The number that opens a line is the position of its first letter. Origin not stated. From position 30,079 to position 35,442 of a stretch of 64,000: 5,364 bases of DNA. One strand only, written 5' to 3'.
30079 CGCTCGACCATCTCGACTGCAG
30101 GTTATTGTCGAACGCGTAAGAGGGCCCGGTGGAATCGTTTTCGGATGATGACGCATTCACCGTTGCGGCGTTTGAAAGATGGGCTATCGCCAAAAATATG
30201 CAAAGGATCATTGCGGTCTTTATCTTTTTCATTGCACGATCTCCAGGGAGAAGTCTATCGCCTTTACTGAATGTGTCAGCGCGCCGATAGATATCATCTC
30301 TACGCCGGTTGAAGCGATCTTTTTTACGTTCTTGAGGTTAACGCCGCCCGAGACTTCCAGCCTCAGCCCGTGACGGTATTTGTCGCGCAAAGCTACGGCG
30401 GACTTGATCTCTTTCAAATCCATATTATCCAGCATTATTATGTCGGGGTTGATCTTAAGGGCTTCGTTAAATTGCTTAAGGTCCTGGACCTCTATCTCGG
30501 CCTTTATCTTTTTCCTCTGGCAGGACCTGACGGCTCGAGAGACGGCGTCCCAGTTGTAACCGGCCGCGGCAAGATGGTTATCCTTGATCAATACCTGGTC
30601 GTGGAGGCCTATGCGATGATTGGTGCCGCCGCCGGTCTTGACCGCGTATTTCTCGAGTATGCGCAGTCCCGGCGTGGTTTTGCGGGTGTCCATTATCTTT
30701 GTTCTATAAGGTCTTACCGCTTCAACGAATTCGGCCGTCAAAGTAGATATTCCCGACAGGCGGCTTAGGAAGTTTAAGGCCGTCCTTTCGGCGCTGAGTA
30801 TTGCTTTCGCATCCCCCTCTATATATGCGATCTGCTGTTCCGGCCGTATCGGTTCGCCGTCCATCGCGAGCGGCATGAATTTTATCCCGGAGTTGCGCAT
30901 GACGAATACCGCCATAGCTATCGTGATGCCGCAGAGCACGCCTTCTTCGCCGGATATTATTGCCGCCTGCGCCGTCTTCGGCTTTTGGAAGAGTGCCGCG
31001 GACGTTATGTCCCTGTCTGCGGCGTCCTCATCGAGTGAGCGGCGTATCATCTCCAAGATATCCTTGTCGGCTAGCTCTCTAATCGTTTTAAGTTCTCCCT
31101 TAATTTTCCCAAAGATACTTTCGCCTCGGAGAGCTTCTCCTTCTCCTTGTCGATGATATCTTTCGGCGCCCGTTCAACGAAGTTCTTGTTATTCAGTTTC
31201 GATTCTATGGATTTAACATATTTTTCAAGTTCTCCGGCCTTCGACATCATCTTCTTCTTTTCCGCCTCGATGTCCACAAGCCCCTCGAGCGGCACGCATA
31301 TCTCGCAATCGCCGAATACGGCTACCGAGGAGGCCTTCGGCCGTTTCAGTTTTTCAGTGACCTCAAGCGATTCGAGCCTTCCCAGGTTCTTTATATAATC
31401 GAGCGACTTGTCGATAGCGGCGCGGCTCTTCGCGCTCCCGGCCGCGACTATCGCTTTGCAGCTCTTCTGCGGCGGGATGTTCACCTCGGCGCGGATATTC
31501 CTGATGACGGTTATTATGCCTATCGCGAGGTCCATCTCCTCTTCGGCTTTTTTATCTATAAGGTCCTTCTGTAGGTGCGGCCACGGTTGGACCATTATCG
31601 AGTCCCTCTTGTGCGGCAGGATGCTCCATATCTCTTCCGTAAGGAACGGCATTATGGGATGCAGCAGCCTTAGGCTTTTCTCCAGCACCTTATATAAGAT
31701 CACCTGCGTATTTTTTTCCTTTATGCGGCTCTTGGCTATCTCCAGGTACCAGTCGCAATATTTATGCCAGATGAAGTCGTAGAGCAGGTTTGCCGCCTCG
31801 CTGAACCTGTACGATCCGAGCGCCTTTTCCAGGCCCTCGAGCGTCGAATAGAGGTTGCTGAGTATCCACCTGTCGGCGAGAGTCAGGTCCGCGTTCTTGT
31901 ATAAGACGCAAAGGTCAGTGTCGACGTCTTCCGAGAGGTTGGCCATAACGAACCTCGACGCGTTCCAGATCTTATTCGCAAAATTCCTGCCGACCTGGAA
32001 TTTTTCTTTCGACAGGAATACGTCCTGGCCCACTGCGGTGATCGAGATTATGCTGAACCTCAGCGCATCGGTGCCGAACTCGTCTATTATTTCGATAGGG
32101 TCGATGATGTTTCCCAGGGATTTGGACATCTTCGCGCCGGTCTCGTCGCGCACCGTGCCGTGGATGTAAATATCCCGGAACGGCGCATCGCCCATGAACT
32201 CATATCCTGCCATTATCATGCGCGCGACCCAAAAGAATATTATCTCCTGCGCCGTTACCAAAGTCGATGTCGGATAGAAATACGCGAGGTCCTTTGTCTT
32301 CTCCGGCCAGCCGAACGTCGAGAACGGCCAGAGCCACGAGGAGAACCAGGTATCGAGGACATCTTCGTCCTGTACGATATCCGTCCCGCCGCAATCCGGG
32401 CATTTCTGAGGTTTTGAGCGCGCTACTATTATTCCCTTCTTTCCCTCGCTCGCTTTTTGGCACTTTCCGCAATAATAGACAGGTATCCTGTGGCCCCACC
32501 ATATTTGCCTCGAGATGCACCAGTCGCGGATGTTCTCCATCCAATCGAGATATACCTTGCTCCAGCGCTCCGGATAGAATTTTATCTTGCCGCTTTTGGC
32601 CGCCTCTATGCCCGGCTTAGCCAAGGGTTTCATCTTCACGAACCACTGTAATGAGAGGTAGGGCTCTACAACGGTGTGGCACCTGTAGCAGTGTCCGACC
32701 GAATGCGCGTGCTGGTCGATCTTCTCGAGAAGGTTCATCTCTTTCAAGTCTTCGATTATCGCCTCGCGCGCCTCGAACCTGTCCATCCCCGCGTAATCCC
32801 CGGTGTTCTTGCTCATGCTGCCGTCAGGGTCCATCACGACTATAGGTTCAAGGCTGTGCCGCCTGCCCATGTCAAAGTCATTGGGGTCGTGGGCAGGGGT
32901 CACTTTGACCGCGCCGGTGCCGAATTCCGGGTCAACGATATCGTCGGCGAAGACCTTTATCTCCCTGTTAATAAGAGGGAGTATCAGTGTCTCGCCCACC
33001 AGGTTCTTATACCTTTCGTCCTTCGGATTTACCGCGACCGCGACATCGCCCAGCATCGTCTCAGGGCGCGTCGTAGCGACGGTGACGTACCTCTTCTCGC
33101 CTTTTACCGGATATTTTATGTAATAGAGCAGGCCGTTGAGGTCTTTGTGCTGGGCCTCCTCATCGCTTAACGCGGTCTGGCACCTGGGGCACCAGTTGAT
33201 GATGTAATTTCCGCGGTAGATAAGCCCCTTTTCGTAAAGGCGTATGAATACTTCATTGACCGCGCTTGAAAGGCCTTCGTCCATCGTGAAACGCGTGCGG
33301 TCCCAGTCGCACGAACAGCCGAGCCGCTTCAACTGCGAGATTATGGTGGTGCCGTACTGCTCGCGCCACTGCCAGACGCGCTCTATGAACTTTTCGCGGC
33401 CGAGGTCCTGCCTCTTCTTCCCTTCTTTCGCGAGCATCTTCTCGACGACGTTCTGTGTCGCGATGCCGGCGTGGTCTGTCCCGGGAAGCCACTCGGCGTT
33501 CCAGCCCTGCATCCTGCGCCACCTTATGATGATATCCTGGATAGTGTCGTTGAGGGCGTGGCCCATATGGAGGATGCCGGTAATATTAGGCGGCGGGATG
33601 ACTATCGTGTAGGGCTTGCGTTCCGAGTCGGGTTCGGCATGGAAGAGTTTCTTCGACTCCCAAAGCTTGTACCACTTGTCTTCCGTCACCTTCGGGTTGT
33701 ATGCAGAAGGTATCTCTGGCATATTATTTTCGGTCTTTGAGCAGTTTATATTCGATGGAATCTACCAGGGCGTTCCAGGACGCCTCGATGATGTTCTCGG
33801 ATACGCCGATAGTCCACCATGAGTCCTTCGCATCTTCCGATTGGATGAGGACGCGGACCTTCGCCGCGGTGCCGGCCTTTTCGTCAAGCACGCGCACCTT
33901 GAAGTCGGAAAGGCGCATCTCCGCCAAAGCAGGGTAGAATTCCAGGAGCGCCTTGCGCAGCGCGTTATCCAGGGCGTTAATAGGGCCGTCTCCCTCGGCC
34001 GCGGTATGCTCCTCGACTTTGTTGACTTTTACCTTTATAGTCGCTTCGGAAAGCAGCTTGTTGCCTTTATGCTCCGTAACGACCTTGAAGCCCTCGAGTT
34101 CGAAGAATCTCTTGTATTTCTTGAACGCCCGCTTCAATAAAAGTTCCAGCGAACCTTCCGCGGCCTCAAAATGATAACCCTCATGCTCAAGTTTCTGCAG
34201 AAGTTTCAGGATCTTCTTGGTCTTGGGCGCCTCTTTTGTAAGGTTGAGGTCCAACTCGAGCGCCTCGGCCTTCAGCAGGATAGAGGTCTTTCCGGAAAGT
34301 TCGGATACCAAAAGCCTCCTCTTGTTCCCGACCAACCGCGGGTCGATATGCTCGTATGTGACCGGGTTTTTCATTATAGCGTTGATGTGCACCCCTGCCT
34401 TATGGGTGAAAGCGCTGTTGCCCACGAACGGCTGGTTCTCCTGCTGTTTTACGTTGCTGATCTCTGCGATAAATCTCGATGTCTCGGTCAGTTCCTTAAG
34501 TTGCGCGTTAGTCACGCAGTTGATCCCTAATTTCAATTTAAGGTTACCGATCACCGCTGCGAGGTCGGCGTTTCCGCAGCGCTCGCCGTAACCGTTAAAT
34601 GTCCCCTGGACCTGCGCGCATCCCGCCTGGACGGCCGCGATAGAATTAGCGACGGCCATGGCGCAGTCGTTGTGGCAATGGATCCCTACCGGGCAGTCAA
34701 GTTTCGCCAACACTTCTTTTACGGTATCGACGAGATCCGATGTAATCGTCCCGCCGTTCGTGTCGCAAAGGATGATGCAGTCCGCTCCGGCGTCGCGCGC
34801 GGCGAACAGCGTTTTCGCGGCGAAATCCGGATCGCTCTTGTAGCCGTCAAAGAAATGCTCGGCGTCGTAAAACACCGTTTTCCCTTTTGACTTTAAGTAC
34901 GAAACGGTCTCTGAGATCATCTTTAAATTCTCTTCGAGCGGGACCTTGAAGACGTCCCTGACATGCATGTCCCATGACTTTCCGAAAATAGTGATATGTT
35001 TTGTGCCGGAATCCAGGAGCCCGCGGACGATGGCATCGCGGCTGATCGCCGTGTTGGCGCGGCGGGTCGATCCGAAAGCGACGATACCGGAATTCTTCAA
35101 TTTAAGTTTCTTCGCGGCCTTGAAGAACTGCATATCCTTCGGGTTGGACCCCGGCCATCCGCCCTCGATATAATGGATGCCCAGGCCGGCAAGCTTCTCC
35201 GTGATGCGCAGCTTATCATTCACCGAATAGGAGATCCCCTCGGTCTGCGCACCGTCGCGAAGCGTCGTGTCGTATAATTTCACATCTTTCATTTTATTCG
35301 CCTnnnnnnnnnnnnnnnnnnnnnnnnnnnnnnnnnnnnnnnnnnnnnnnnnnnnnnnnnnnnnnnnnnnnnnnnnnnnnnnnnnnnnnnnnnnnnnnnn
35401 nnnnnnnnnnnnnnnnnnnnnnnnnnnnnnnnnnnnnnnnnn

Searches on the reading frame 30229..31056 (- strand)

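Call 15: search_protein_families(library=ncbifam, max_evalue=1e-8, proteins=[window:30229-31056:-])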
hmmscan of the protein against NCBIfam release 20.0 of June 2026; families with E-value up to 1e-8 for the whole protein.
window:30229-31056:- (275 aa): 3 families
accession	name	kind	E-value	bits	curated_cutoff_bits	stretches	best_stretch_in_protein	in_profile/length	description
TIGR00078.1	nadC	equivalog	9.9e-92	307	198.4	1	4-273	2-269/269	carboxylating nicotinate-nucleotide diphosphorylase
TIGR01334.1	modD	hypoth_equivalog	4.7e-29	101.7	178.85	1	8-257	12-262/277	ModD protein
NF006415.0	PRK08662.1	equivalog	2.2e-09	36.6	243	0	33-143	47-154/381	nicotinate phosphoribosyltransferase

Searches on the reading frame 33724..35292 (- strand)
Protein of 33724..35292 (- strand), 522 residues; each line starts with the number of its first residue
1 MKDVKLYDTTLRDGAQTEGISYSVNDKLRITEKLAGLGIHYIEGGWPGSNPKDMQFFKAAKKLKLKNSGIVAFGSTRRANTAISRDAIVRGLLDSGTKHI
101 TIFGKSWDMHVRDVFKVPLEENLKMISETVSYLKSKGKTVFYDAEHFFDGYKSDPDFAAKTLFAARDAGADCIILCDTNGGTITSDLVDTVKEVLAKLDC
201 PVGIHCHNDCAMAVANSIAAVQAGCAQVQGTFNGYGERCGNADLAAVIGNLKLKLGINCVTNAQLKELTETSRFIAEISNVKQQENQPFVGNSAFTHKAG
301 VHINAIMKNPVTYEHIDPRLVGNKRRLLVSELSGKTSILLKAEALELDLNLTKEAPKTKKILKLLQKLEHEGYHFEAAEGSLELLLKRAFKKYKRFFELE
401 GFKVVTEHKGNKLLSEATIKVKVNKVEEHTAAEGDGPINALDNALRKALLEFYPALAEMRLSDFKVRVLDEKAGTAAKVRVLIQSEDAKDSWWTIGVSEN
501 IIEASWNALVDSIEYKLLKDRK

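Call 3: search_protein_families(library=pfam, proteins=[window:33724-35292:-])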
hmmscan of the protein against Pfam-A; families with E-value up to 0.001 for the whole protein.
window:33724-35292:- (522 aa): 3 families
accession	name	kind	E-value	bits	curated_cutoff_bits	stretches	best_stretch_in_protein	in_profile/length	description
PF00682.25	HMGL-like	-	8.6e-51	173.3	29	1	4-275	2-260/260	HMGL-like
PF08502.15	LeuA_dimer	-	4.8e-29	101.3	24.9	1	377-516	2-130/131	LeuA allosteric (dimerisation) domain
PF22617.1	HCS_D2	-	3e-18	66.4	27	1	290-363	2-76/82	Homocitrate synthase post-HMGL domain-like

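Call 4: search_protein_families(library=ncbifam, proteins=[window:33724-35292:-])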
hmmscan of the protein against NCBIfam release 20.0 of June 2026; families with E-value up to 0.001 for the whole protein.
window:33724-35292:- (522 aa): 25 families
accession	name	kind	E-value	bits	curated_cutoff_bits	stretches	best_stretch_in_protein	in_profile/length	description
TIGR00977.1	citramal_synth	equivalog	1.1e-225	749.9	450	1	4-521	2-521/526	citramalate synthase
NF002085.0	PRK00915.1-2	subfamily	7.3e-95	318.6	517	1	1-517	11-500/504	2-isopropylmalate synthase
NF002086.0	PRK00915.1-3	equivalog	2.7e-81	273.6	532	1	2-515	5-500/516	2-isopropylmalate synthase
TIGR02090.1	LEU1_arch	subfamily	3.6e-80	269.8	484.75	1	4-374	1-353/363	isopropylmalate/citramalate/homocitrate synthases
NF002088.0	PRK00915.1-5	equivalog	4.7e-77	259.6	697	1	1-514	1-496/514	2-isopropylmalate synthase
TIGR00973.1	leuA_bact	equivalog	5.7e-76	256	598.7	1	4-513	2-493/494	2-isopropylmalate synthase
NF041069.1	IPMS_Sufob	equivalog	2.2e-71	241.1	600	1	4-374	1-355/371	isopropylmalate synthase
TIGR02146.1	LysS_fung_arch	equivalog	4.9e-68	229.9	413.55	1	7-349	2-330/344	homocitrate synthase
NF002084.0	PRK00915.1-1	equivalog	8.3e-67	225.9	748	1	3-514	4-497/523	2-isopropylmalate synthase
NF002087.0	PRK00915.1-4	equivalog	1.9e-65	221.3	729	1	4-514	7-500/516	2-isopropylmalate synthase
TIGR02660.1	nifV_homocitr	equivalog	8.7e-60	202.9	462.9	1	4-355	2-339/365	homocitrate synthase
NF042434.1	IPMS_Lepto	equivalog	3.5e-44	151.3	500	1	3-339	5-344/374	2-isopropylmalate synthase LeuA2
NF042433.1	CitmalDyn_Leptosp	equivalog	8e-44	150.1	950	1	4-490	8-479/514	(R)-citramalate synthase CimA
NF002991.1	PRK03739.1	subfamily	3.9e-30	105.1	455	1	200-513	235-548/550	2-isopropylmalate synthase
TIGR00970.1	leuA_yeast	equivalog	6.3e-24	84.4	697.4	1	201-514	239-560/564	2-isopropylmalate synthase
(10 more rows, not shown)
